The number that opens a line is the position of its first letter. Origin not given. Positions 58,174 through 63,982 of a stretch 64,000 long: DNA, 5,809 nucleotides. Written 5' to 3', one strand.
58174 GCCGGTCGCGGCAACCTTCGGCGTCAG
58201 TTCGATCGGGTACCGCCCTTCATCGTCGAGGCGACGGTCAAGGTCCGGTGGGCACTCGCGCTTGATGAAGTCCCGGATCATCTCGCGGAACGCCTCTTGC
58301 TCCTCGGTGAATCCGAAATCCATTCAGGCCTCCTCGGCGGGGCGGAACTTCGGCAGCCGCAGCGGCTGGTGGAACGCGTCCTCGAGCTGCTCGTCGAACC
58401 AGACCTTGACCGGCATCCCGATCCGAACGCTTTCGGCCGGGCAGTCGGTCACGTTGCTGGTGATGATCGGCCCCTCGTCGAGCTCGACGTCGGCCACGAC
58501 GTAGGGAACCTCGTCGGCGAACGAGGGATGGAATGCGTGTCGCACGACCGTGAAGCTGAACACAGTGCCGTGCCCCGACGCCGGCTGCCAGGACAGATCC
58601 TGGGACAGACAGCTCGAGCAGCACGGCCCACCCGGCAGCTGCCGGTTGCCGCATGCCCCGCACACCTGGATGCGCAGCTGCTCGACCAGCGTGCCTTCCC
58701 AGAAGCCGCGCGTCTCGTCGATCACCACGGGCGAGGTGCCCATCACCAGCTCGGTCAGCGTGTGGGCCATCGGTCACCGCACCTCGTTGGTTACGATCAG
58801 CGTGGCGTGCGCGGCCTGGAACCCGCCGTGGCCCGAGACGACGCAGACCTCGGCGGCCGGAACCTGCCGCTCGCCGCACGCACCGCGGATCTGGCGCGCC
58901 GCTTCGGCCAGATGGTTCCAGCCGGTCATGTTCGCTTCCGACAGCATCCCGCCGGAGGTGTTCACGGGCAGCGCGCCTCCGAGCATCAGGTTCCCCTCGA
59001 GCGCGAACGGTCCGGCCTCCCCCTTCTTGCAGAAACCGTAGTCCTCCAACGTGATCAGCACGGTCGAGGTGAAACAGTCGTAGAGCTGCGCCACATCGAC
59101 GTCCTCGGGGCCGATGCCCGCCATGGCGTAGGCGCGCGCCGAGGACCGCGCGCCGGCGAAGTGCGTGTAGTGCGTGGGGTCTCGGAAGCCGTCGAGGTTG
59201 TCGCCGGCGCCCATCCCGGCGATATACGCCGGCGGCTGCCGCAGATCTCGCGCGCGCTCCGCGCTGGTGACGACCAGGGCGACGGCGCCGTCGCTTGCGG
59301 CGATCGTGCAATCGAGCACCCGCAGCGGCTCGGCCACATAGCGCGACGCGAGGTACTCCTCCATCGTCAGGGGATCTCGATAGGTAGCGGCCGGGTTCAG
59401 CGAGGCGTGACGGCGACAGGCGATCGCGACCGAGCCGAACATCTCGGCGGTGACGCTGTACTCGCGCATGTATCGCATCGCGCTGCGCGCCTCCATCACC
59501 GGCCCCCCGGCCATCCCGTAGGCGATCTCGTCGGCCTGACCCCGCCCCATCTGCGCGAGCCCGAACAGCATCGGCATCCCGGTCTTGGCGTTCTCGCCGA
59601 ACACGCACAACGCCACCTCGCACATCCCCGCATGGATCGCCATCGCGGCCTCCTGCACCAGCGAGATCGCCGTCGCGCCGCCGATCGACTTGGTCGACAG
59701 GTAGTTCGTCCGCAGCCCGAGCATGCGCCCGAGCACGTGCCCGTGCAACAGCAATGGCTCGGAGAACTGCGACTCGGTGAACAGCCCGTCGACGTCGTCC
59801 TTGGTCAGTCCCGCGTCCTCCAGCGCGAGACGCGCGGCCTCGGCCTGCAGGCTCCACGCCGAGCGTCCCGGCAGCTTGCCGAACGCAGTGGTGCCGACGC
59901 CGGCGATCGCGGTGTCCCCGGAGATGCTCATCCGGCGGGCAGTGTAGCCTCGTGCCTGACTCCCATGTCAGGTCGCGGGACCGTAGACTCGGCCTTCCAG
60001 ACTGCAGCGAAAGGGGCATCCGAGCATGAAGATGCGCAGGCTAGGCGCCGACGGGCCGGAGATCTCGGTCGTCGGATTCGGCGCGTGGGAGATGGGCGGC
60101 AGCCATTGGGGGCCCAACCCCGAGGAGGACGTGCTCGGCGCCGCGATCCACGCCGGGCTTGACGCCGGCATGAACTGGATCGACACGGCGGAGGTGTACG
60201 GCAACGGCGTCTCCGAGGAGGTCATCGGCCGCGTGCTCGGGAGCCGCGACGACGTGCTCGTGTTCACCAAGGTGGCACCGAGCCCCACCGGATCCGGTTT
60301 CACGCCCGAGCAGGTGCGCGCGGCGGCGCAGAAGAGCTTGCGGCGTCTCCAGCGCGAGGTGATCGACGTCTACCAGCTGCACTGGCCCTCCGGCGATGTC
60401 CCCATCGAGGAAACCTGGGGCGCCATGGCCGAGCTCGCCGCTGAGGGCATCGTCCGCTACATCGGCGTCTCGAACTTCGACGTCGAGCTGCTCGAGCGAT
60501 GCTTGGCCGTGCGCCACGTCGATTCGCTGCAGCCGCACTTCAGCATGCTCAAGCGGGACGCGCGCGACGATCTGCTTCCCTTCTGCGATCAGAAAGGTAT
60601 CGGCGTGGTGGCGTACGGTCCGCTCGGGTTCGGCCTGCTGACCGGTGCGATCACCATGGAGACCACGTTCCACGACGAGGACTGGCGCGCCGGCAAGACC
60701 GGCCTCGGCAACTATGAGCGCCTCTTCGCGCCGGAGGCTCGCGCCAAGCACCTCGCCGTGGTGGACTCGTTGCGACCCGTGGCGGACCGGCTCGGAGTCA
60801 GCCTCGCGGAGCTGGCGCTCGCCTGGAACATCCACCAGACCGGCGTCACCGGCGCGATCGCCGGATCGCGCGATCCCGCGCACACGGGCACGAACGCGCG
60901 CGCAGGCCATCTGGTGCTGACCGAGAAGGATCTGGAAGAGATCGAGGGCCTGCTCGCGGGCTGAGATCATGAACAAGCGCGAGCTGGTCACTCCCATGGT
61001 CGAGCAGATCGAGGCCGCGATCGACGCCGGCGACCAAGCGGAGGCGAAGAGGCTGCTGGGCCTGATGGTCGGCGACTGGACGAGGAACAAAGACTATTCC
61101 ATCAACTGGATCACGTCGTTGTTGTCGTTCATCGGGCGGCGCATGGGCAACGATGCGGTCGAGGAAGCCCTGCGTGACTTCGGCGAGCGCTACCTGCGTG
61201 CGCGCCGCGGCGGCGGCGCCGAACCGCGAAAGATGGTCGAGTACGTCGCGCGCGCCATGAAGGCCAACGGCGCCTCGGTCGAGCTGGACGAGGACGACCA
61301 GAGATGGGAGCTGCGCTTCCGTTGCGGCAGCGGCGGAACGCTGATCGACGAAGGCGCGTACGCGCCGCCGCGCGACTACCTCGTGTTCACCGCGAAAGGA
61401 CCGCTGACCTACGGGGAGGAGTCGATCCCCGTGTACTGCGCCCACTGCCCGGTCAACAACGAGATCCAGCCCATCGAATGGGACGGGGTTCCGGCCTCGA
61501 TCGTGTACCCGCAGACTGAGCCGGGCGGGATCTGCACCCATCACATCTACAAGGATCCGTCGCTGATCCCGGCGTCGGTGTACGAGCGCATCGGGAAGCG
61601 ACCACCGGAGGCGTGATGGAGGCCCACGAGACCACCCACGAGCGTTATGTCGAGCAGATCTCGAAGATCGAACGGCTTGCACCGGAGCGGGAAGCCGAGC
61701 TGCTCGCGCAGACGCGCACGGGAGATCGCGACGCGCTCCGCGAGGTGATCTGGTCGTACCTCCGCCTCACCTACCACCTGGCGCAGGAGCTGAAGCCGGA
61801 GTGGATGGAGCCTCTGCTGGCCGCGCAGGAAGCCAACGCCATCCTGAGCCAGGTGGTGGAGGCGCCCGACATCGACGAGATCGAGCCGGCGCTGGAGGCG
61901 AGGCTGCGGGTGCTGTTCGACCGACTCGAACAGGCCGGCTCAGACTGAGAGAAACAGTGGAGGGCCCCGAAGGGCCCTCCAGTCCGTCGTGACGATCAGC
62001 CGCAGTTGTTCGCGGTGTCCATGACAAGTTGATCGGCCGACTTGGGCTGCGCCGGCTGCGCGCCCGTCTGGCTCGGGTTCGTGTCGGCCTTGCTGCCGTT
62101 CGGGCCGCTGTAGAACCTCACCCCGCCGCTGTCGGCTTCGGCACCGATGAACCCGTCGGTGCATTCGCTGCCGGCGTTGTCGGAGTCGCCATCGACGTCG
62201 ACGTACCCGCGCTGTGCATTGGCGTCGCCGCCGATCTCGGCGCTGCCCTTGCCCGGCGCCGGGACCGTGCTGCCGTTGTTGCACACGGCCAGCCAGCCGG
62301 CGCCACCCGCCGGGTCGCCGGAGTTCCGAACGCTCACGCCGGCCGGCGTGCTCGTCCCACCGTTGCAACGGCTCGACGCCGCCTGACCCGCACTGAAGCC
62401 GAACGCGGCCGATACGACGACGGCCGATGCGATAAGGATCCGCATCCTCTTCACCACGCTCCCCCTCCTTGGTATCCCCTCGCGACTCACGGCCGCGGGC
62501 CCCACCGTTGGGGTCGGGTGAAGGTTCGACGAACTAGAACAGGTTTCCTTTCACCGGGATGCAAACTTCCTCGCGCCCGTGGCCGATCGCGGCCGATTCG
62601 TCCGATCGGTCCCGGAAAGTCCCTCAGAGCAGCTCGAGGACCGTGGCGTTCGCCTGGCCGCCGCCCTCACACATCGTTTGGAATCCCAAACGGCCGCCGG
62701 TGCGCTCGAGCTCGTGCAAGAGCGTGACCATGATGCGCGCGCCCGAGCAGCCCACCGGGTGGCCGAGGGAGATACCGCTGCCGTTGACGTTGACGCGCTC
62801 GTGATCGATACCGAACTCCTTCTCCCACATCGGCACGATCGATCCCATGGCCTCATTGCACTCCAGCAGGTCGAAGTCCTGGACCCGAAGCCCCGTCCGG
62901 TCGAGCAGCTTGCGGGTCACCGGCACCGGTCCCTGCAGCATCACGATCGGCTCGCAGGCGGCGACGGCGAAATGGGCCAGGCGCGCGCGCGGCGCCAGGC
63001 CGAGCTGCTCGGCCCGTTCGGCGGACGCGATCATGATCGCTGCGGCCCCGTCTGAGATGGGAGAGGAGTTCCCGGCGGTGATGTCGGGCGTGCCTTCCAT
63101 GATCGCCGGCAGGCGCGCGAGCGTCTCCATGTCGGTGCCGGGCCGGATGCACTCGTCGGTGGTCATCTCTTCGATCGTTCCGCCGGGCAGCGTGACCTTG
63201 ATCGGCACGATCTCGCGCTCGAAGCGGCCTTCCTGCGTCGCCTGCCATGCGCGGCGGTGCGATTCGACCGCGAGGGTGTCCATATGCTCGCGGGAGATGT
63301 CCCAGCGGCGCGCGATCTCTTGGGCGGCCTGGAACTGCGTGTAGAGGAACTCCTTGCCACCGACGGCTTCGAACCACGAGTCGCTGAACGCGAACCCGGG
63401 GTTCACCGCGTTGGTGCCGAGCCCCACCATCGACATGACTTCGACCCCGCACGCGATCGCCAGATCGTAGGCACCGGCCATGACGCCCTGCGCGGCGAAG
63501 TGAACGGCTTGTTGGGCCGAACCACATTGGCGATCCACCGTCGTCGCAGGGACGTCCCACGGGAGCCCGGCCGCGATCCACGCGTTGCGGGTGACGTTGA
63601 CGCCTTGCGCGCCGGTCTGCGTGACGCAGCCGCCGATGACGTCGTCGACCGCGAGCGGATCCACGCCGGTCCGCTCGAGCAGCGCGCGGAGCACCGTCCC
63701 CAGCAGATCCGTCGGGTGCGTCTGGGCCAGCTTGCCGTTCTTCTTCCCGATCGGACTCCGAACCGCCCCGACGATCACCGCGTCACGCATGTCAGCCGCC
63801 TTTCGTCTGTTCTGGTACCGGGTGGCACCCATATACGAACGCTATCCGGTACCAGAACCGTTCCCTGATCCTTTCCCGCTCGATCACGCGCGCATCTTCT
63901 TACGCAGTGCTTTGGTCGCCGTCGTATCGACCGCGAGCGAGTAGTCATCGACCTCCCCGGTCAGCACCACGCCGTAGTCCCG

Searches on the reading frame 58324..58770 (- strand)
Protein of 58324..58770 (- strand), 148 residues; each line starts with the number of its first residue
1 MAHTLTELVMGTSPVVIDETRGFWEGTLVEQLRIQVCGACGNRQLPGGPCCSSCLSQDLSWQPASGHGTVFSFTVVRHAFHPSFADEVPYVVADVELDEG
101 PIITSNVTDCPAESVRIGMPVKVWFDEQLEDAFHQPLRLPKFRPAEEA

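Call 7: search_protein_families(library=pfam, proteins=[window:58324-58770:-], max_evalue=0.001)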
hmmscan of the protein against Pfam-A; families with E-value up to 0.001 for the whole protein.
window:58324-58770:- (148 aa): 2 families
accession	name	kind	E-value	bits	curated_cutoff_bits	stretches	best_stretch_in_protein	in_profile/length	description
PF01796.24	OB_ChsH2_C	-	4.9e-26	90.9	27.1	1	61-126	1-65/65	ChsH2, C-terminal OB-fold domain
PF12172.15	zf-ChsH2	-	4.3e-06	26.9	23.2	1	24-59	1-36/37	ChsH2, rubredoxin-like zinc ribbon domain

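Call 16: search_protein_families(library=ncbifam, proteins=[window:58324-58770:-], max_evalue=0.00001)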
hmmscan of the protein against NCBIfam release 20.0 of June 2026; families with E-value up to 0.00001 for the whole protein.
window:58324-58770:- (148 aa): 0 families

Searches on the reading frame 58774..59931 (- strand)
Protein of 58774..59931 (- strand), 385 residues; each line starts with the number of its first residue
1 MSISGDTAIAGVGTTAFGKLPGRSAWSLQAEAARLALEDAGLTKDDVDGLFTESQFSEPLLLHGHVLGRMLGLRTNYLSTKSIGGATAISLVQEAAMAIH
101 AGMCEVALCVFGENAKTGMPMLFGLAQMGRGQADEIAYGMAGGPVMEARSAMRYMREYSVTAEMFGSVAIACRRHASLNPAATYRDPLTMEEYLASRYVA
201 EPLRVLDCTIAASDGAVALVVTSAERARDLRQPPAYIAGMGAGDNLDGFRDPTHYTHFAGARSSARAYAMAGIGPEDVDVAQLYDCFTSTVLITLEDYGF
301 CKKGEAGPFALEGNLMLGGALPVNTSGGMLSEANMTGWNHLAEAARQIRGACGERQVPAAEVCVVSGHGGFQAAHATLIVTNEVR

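Call 7: search_protein_families(library=pfam, proteins=[window:58774-59931:-], max_evalue=0.001)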
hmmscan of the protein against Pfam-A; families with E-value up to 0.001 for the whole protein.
window:58774-59931:- (385 aa): 1 family
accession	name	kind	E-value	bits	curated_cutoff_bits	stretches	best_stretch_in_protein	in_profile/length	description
PF22691.2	Thiolase_C_1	-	6.5e-49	165.8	28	1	255-381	15-143/144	Thiolase C-terminal domain-like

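Call 16: search_protein_families(library=ncbifam, proteins=[window:58774-59931:-], max_evalue=0.00001)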
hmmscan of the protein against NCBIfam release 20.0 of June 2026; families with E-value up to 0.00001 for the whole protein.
window:58774-59931:- (385 aa): 20 families
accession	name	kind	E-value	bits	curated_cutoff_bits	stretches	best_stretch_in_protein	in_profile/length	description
NF004811.0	PRK06158.1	subfamily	1.8e-94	316.9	421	1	3-382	6-380/384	acetyl-CoA acetyltransferase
NF005892.0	PRK07855.1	subfamily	2.7e-89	299.7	469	1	2-369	3-379/390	lipid-transfer protein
NF006010.0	PRK08142.1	subfamily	2.2e-72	244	462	1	1-381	1-386/388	thiolase domain-containing protein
NF004720.0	PRK06064.1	subfamily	4.2e-63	213.4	420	1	6-379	3-384/389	thiolase domain-containing protein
NF053570.1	AcCoTHIOL_METTL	equivalog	1.3e-53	182.3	600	1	6-381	3-382/385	acetyl-CoA acetyltransferase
NF004715.0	PRK06059.1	equivalog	1.2e-51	175.9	424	2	5-229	4-228/399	lipid-transfer protein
NF004810.0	PRK06157.1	equivalog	2.9e-47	161.7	403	1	3-374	5-387/400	acetyl-CoA acetyltransferase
NF009228.0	PRK12578.1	subfamily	1.4e-46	158.9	485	1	7-361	5-365/387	thiolase domain-containing protein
NF006102.0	PRK08256.1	subfamily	1.2e-45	156.3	436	1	6-366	4-377/394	lipid-transfer protein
NF006180.0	PRK08313.1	subfamily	1.6e-40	139.2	514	1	7-383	6-385/389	thiolase domain-containing protein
NF005704.0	PRK07516.1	subfamily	1.8e-38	132.6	412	1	7-375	4-380/389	thiolase domain-containing protein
NF053628.1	BnzsclthlBbsBGT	equivalog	1.6e-36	125.9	750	1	2-376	2-378/389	benzoylsuccinyl-CoA thiolase subunit BbsB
NF004721.0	PRK06065.1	equivalog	1.9e-33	115.9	455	1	5-373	10-384/393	thiolase domain-containing protein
NF004982.0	PRK06365.1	equivalog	2.2e-32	112.6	695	2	249-374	284-420/430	thiolase domain-containing protein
NF004722.0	PRK06066.1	equivalog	4.3e-29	101.7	516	1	7-378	6-380/385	thiolase domain-containing protein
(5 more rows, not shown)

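Call 24: search_solved_structures(query=window:58774-59931:-, max_evalue=1e-10, show_alignments=1)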
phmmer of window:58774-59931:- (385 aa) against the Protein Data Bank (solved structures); distinct sequences matched with E-value up to 1e-10: 18.
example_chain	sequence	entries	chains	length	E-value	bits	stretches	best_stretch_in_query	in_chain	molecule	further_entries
4u4e_A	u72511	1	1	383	2.5e-73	250.6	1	2-379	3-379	Thiolase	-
6ok1_A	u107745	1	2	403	2.5e-71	244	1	4-369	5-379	Lipid-transfer protein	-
9myr_A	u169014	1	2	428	1.2e-52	182.6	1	25-380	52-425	Nonspecific lipid-transfer protein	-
7yvy_A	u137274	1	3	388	1.5e-40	142.8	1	8-375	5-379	Acetyl-CoA acetyltransferase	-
6esq_A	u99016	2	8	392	1.2e-33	120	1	6-349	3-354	acetoacetyl-CoA thiolase | Acetyl-CoA acetyltransferase thiolase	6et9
7pxp_C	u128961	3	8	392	2e-31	112.7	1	3-370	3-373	Benzoylsuccinyl-CoA thiolase subunit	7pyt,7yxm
6hsj_A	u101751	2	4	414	9.3e-31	110.6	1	9-367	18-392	SCP2-thiolase (type-1)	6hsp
6hrv_A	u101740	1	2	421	9.9e-31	110.5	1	9-367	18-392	SCP2-thiolase (type-1)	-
4yzo_A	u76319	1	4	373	2e-30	109.4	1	141-379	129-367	Putative acyl-CoA acyltransferase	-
5ab4_A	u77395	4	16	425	2.2e-21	79.8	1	8-381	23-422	SCP2-THIOLASE LIKE PROTEIN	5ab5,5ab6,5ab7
5m3k_C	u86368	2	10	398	3.5e-20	75.8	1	266-382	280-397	2,4-diacetylphloroglucinol biosynthesis protein PhlC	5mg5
9skm_I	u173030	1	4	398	3.8e-20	75.7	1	265-383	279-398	2,4-diacetylphloroglucinol biosynthesis protein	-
9skh_I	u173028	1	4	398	3.8e-20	75.7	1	265-383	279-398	2,4-diacetylphloroglucinol biosynthesis protein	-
4bi9_A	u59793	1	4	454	2.4e-18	69.8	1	17-382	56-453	3-KETOACYL-COA THIOLASE, PUTATIVE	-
3zbk_A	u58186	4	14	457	4.3e-17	65.6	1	185-358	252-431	3-KETOACYL-COA THIOLASE-LIKE PROTEIN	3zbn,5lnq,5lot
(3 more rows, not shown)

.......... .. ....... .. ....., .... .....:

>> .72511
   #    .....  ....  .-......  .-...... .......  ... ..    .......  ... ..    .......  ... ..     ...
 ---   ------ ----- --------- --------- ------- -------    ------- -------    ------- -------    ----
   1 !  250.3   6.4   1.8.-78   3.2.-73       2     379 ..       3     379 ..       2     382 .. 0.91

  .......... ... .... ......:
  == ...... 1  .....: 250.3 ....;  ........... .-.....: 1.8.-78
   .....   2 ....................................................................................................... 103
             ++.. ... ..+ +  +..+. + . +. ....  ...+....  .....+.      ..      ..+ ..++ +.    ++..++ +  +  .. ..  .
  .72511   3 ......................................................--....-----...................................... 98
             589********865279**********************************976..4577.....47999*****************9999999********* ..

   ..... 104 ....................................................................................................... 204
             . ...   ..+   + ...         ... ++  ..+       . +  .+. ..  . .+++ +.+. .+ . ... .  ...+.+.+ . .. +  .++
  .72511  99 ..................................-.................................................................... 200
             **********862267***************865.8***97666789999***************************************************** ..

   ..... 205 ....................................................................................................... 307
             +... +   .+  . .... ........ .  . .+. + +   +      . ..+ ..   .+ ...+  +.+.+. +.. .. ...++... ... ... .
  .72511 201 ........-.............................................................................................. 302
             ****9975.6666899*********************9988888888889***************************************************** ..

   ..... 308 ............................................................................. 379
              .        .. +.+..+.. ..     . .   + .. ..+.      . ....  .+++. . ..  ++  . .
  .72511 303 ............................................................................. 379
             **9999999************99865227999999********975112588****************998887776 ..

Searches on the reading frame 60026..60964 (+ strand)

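Call 7: search_protein_families(library=pfam, proteins=[window:60026-60964:+], max_evalue=0.001)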
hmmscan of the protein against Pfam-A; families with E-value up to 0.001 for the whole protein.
window:60026-60964:+ (312 aa): 1 family
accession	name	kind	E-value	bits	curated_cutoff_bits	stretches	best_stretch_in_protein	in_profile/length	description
PF00248.27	Aldo_ket_red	-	1.4e-75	254.5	24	1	16-309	2-289/291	Aldo/keto reductase family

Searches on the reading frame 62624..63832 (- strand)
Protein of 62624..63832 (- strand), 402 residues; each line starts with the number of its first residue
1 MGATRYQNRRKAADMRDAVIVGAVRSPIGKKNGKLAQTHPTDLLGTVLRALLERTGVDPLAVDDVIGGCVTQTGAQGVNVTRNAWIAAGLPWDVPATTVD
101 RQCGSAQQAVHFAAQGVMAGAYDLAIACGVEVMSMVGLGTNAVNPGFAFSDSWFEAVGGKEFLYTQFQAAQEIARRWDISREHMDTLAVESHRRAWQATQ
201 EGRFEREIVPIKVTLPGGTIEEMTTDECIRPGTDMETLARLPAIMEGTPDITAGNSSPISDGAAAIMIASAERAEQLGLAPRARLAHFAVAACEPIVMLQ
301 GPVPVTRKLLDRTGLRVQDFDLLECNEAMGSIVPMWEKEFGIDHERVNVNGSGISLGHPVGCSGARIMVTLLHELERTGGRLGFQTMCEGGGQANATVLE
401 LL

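Call 7: search_protein_families(library=pfam, proteins=[window:62624-63832:-], max_evalue=0.001)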
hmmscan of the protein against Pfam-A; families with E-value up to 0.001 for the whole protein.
window:62624-63832:- (402 aa): 3 families
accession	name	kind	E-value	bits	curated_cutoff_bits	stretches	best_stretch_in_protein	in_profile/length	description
PF00108.29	Thiolase_N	-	8e-68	229.1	26.4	1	19-271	2-259/260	Thiolase, N-terminal domain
PF02803.24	Thiolase_C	-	1.1e-39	135.3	27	1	280-400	2-122/123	Thiolase, C-terminal domain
PF00109.32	ketoacyl-synt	-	0.00059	20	20.8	1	92-134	163-205/252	Beta-ketoacyl synthase, N-terminal domain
